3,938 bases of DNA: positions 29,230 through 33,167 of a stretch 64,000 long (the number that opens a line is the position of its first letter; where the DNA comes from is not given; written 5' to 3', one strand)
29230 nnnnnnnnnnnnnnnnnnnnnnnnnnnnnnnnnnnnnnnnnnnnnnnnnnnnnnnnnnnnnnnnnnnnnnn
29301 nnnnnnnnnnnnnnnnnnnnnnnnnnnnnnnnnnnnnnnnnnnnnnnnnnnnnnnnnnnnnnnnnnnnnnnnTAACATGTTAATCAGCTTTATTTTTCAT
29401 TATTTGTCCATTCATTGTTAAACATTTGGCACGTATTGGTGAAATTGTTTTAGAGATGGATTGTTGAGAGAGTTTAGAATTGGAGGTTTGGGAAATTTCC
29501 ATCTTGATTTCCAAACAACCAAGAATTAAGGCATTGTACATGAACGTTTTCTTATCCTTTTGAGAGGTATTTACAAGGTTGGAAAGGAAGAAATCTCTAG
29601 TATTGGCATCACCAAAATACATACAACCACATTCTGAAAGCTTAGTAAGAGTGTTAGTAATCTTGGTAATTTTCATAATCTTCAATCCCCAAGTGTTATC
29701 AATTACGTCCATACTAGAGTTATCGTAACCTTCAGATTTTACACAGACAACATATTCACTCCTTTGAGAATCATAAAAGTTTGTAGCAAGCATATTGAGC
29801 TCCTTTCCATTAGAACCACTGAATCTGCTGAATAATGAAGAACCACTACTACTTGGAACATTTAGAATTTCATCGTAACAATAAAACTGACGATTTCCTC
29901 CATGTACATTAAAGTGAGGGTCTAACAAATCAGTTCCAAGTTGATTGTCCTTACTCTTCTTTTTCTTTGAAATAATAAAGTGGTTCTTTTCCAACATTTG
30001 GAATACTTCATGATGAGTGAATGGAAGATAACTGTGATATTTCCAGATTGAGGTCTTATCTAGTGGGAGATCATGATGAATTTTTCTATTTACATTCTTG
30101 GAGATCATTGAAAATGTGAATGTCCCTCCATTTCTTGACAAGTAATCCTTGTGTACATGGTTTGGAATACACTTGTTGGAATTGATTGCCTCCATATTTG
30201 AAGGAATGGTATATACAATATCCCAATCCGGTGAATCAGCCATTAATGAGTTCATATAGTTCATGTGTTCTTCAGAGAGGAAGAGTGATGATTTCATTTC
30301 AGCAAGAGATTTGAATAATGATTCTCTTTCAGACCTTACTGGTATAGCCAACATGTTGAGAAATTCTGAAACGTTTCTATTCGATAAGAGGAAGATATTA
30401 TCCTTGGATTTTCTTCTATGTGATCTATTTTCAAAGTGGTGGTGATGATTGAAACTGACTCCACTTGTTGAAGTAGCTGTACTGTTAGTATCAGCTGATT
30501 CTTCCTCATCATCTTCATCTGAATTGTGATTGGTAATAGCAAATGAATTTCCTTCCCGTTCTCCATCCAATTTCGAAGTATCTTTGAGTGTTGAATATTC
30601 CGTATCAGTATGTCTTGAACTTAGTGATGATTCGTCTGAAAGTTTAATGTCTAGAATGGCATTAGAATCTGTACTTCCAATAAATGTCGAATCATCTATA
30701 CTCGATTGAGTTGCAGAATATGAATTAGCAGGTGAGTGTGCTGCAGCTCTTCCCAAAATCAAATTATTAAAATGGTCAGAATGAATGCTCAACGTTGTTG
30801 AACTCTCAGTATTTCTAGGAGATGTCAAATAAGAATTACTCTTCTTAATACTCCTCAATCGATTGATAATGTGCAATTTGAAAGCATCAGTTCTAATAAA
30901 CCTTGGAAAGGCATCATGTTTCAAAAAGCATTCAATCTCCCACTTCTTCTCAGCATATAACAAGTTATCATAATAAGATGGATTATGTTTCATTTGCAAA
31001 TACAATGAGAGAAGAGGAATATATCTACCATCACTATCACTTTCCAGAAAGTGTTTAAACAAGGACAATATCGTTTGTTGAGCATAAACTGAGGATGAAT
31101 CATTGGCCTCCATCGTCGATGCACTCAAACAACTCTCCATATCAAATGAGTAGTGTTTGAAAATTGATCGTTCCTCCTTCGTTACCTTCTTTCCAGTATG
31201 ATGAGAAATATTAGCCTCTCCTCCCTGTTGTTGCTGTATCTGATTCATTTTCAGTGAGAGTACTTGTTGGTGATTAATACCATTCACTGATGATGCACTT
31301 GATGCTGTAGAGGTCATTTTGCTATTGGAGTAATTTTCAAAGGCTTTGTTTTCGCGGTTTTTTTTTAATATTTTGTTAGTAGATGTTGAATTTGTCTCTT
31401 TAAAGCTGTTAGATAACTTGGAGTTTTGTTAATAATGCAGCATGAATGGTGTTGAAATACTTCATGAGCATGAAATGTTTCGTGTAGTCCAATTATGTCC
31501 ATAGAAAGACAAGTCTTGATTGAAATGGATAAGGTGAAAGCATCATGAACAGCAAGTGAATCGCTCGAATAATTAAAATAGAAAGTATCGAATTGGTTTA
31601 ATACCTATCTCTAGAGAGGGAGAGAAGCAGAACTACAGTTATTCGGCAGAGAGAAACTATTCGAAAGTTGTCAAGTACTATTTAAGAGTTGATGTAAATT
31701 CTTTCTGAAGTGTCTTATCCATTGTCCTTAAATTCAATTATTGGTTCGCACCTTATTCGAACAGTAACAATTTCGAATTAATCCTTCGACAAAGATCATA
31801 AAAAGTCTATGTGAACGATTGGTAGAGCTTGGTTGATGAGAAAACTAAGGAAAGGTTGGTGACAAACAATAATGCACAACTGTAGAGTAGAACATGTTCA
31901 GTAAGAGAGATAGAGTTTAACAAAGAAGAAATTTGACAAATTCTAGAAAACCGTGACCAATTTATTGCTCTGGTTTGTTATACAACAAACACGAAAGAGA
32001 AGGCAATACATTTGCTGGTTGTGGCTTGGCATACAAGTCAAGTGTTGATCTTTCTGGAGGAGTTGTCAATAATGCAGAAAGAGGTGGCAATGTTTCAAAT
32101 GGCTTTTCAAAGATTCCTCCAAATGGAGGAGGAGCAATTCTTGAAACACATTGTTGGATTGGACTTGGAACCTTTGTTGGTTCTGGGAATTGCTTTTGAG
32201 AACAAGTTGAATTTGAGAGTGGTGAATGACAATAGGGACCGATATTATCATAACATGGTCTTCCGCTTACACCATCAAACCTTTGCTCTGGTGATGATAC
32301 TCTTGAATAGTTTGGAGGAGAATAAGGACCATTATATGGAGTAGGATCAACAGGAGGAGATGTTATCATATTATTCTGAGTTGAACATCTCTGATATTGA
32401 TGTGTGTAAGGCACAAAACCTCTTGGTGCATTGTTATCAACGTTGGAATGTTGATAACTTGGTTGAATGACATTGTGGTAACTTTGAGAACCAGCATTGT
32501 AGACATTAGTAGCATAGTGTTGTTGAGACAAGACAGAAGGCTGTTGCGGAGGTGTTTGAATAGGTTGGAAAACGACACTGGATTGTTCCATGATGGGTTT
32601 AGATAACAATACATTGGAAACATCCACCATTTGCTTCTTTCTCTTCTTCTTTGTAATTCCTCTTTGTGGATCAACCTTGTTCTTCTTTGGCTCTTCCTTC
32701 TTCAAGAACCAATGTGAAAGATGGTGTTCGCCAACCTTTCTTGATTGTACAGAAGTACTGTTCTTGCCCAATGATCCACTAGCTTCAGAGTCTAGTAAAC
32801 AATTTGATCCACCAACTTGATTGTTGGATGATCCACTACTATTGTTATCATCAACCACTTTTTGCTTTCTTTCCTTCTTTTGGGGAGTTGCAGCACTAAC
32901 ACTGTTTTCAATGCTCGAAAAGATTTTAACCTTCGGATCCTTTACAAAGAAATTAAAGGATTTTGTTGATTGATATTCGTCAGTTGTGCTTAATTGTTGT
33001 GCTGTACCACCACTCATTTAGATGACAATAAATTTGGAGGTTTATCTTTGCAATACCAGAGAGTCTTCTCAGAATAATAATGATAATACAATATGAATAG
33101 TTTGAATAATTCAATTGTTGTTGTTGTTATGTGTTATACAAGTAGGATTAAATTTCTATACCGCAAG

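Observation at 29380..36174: Head-to-head pair of paralogous RGS-domain proteins with START/Bet-v1-like C-terminal halves; G-protein-signalling neighbourhood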

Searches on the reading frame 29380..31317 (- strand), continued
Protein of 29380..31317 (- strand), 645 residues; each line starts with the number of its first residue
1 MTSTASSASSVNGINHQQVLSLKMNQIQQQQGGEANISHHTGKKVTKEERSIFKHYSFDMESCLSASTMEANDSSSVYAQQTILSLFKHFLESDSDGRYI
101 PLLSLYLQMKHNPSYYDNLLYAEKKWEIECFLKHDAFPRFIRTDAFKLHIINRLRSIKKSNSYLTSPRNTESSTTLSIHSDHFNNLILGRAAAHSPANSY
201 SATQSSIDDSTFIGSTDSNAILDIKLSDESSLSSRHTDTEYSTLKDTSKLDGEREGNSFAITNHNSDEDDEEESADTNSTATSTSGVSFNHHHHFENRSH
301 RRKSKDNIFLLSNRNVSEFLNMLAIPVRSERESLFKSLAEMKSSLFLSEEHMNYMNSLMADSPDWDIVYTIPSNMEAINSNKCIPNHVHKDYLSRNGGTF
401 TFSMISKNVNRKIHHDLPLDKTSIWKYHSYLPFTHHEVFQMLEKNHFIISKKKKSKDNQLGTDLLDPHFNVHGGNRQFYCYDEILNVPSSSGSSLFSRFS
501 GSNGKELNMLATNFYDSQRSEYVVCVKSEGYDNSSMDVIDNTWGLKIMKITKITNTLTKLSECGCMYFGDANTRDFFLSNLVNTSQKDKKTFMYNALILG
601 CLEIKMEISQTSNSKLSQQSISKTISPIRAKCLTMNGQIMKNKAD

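Call 62: fold_search(model_id=the predicted structure, library=pdb)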
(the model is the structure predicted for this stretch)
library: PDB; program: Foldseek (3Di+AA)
matches with E <= 10: 1017; with E <= 0.001: 1
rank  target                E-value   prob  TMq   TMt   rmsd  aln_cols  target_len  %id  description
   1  6ser                  1.7e-04  1.00  0.25  0.58   5.5       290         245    8  Crystal structure of human STARD10 (released 2020-08-26)
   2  6vvq_A                1.5e-03  0.98  0.17  0.39  18.0       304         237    9  Human START domain of Acyl-coenzyme A thioesterase 11 (ACOT11) bound to Myristic Acid (released 2020-09-02)
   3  3k90_A                2.0e-03  0.99  0.15  0.43   9.9       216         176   10  The Abscisic acid receptor PYR1 in complex with Abscisic Acid (released 2009-11-10)
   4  6vvq_C                2.2e-03  1.00  0.22  0.51   9.8       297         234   10  Human START domain of Acyl-coenzyme A thioesterase 11 (ACOT11) bound to Myristic Acid (released 2020-09-02)
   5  5jqm_A                3.1e-03  0.99  0.16  0.36   9.2       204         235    9  Crystal Structure of Phosphatidic acid Transporter Ups1/Mdm35 Void of Bound Phospholipid from Saccharomyces Cerevisiae (released 2017-07-12)
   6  5zcg_D                3.4e-03  0.99  0.17  0.50   7.1       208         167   11  Crystal structure of OsPP2C50 S265L/I267V:OsPYL/RCAR3 with (+)-ABA (released 2019-03-06)
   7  3fo5_B                3.6e-03  1.00  0.18  0.42   7.7       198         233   10  Human START domain of Acyl-coenzyme A thioesterase 11 (ACOT11) (released 2009-02-24)
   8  4xhr_A                4.3e-03  1.00  0.17  0.52   8.5       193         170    8  Structure of a phospholipid trafficking complex, native (released 2015-07-01)
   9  3k3k_A                4.3e-03  0.96  0.16  0.43   8.9       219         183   10  Crystal structure of dimeric abscisic acid (ABA) receptor pyrabactin resistance 1 (PYR1) with ABA-bound closed-lid and (released 2009-11-17)
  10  6vvq_D                4.3e-03  0.96  0.17  0.39  17.6       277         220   10  Human START domain of Acyl-coenzyme A thioesterase 11 (ACOT11) bound to Myristic Acid (released 2020-09-02)
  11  5ygv_B                4.5e-03  0.97  0.16  0.44   6.6       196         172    7  Crystal structure of the abscisic acid receptor PYR1 in complex with an antagonist (released 2018-04-18)
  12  2flh_B                4.8e-03  0.97  0.13  0.44  12.3       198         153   11  Crystal structure of cytokinin-specific binding protein from mung bean in complex with cytokinin (released 2006-11-21)
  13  3c0v_A                5.1e-03  0.97  0.14  0.45  11.5       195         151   11  Crystal structure of cytokinin-specific binding protein in complex with cytokinin and Ta6Br12 (released 2008-05-20)
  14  5jqm_C                5.4e-03  1.00  0.17  0.39   9.2       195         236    9  Crystal Structure of Phosphatidic acid Transporter Ups1/Mdm35 Void of Bound Phospholipid from Saccharomyces Cerevisiae (released 2017-07-12)
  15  5zcg_C                5.4e-03  0.85  0.13  0.35  12.2       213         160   13  Crystal structure of OsPP2C50 S265L/I267V:OsPYL/RCAR3 with (+)-ABA (released 2019-03-06)
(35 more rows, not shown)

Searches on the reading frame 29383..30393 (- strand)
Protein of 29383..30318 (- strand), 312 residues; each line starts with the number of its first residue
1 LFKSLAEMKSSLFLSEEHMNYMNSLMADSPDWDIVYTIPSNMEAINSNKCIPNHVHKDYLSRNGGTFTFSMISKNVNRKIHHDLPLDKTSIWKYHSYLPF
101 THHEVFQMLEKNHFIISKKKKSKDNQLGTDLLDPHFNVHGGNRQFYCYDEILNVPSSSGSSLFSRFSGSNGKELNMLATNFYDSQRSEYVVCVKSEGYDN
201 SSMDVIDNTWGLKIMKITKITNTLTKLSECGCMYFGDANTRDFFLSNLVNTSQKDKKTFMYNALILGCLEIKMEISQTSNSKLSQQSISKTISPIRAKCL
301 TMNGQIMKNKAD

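Call 29: search_protein_representatives(alignment_id=A2)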
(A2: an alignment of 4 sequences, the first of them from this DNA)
Query: 4 sequences, 339 profile positions. Proteins with E-value up to 0.001 (for the whole library): 8; up to 1e-10: 7; up to 1e-30: 7. The best 8 are listed.
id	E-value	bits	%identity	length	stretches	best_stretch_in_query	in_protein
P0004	9.5e-186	633.2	-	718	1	1-338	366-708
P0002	3.4e-176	601.8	-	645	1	1-338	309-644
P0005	7.7e-164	561.2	-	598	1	1-337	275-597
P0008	4.1e-76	272.8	-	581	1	2-256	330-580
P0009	3.0e-44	168.0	-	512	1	7-301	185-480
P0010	2.0e-41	158.7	-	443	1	28-279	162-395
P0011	2.9e-39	151.6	-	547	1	10-299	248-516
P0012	6.5e-07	45.2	-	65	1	261-328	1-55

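Call 31: search_protein_families(library=pfam, proteins=[P0008, P0009, P0010, P0011], max_evalue=1)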
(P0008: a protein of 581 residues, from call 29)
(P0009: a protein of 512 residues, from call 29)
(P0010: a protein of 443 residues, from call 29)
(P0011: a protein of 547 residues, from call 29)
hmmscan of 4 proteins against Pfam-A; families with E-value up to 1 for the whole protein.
P0008 (581 aa): 0 families

P0009 (512 aa): 3 families
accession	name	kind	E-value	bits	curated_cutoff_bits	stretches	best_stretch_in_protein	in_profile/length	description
PF00615.24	RGS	-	0.02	15.7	23.9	1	69-96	90-117/117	Regulator of G protein signaling domain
PF05642.16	Sporozoite_P67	-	0.046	12.3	28.9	1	128-188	100-161/727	Sporozoite P67 surface antigen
PF09026.15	CENP-B_dimeris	-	0.064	14.2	25.4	1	134-166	6-37/100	Centromere protein B dimerisation domain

P0010 (443 aa): 2 families
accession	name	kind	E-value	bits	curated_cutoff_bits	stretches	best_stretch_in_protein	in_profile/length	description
PF00615.24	RGS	-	0.018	15.9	23.9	1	40-72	85-117/117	Regulator of G protein signaling domain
PF20623.4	Sgo0707_N2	-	0.16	11.9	27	1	248-286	20-58/141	Sgo0707 N2 domain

P0011 (547 aa): 1 family
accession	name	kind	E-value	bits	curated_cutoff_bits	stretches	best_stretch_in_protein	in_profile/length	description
PF00615.24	RGS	-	0.038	14.8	23.9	1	60-93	84-117/117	Regulator of G protein signaling domain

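Call 51: search_protein_families(library=pfam, proteins=[window:29383-30318:-], max_evalue=10)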
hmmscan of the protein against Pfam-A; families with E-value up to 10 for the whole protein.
seq(312 aa): 1 family
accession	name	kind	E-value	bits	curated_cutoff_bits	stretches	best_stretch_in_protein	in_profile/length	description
PF18804.6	CxC3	-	0.066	13.5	26.6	1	224-285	45-104/113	CxC3 like cysteine cluster associated with KDZ transposases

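Call 61: search_protein_families(library=pfam, proteins=[P0014, P0013, P0016], max_evalue=0.1)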
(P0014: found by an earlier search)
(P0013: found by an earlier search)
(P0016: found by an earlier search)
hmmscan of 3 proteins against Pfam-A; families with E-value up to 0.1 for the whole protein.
P0014 (825 aa): 3 families
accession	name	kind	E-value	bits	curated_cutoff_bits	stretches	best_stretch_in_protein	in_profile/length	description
PF00615.24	RGS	-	3.7e-05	24.5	23.9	1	324-396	1-72/117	Regulator of G protein signaling domain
PF01852.25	START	-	0.00021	21.2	22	1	661-796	72-204/207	START domain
PF01348.27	Intron_maturas2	-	0.063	13.7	20.8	0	470-550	9-85/140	Type II intron maturase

P0013 (641 aa): 1 family
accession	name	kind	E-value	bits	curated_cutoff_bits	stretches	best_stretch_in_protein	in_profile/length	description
PF00615.24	RGS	-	0.00031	21.5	23.9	1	219-363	2-117/117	Regulator of G protein signaling domain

P0016 (598 aa): 1 family
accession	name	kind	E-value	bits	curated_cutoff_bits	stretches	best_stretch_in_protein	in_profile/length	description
PF17577.7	ETM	-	0.036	15.1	27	1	457-513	26-80/109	ECORI-T site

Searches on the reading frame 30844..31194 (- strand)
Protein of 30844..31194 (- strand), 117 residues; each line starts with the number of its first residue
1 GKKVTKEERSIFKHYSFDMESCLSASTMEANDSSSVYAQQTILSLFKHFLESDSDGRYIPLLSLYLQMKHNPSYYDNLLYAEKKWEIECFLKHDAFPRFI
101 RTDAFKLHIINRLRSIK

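Call 72: search_solved_structures(query=A6, max_evalue=10, show_alignments=4)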
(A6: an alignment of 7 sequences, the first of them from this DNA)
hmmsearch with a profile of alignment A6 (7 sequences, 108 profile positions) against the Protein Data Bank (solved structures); distinct sequences matched with E-value up to 10: 11.
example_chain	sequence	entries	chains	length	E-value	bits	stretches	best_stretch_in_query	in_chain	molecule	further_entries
2a72_A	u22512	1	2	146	0.02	18.3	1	72-106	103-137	Regulator of G-protein signalling 7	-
2es0_A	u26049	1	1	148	0.036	17.5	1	73-105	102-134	regulator of G-protein signalling 6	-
3fd2_A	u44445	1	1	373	0.036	17.5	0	41-66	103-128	Site-specific DNA endonuclease I-MsoI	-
6am3_X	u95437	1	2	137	0.041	17.3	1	69-102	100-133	Regulator of G-protein signaling 17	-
1zv4_X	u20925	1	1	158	0.044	17.3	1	69-102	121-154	Regulator of G-protein signaling 17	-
2d9j_A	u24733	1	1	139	0.12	15.8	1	72-100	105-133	Regulator of G-protein signalling 7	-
7ewp_C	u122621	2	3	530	0.27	14.7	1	72-106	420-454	Regulator of G-protein signaling 7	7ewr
6n9g_A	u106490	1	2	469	0.35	14.3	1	72-105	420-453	Regulator of G-protein signaling 7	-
7shf_C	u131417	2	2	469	0.42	14.1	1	72-105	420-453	Isoform 2 of Regulator of G-protein signaling 7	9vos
2crp_A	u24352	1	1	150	0.44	14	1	75-100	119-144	Regulator of G-protein signaling 5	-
1fqi_A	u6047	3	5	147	0.89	13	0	76-104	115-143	REGULATOR OF G-PROTEIN SIGNALING 9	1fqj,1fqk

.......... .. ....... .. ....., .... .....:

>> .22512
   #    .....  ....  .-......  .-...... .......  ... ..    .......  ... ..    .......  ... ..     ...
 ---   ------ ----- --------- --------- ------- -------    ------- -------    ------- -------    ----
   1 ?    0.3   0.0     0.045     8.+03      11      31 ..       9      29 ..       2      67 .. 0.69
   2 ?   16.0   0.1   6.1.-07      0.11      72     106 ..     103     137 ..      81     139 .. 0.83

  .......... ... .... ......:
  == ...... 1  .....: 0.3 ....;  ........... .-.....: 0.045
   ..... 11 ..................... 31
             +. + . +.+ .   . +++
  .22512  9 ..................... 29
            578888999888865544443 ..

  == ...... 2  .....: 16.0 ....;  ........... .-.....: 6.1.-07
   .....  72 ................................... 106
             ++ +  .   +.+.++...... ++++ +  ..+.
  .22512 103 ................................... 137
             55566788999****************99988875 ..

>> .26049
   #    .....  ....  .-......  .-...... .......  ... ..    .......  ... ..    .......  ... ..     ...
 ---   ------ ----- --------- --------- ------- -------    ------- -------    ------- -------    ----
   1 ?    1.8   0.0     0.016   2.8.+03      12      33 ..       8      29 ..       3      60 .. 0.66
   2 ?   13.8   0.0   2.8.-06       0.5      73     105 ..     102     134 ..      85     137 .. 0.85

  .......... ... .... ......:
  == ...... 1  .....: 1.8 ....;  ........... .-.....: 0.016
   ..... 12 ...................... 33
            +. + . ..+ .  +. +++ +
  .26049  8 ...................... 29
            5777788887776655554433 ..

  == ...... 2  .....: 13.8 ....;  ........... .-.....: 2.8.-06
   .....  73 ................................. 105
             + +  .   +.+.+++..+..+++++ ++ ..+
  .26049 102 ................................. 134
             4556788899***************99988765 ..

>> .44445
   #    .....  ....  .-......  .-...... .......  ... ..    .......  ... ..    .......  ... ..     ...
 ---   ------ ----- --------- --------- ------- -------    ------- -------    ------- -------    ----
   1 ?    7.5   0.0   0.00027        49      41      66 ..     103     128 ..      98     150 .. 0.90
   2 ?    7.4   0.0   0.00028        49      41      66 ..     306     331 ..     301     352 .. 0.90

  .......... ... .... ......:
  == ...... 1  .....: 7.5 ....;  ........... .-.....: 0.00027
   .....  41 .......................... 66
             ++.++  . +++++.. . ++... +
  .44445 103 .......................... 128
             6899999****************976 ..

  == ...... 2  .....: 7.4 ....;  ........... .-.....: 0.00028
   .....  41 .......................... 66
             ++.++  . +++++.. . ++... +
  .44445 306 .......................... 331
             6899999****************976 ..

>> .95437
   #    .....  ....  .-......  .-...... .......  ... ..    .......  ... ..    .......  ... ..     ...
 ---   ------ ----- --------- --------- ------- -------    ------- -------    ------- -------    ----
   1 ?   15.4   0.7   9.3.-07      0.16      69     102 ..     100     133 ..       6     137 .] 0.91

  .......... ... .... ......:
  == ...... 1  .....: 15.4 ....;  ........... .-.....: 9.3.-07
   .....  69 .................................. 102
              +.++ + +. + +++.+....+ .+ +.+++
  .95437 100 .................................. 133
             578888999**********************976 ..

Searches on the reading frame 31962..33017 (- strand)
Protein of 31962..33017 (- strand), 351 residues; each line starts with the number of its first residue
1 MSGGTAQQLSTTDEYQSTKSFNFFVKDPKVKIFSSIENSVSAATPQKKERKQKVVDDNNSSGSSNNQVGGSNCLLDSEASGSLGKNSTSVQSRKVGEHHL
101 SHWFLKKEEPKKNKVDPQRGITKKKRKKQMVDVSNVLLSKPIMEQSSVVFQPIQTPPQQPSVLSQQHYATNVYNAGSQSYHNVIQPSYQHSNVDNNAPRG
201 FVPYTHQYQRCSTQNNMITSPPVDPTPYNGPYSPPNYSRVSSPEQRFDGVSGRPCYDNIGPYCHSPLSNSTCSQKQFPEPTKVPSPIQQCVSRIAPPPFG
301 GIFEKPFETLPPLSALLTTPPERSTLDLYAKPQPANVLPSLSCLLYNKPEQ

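Call 3: search_protein_families(library=pfam, proteins=[window:31962-33017:-], max_evalue=1)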
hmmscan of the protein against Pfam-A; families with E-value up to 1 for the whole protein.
window:31962-33017:- (351 aa): 0 families
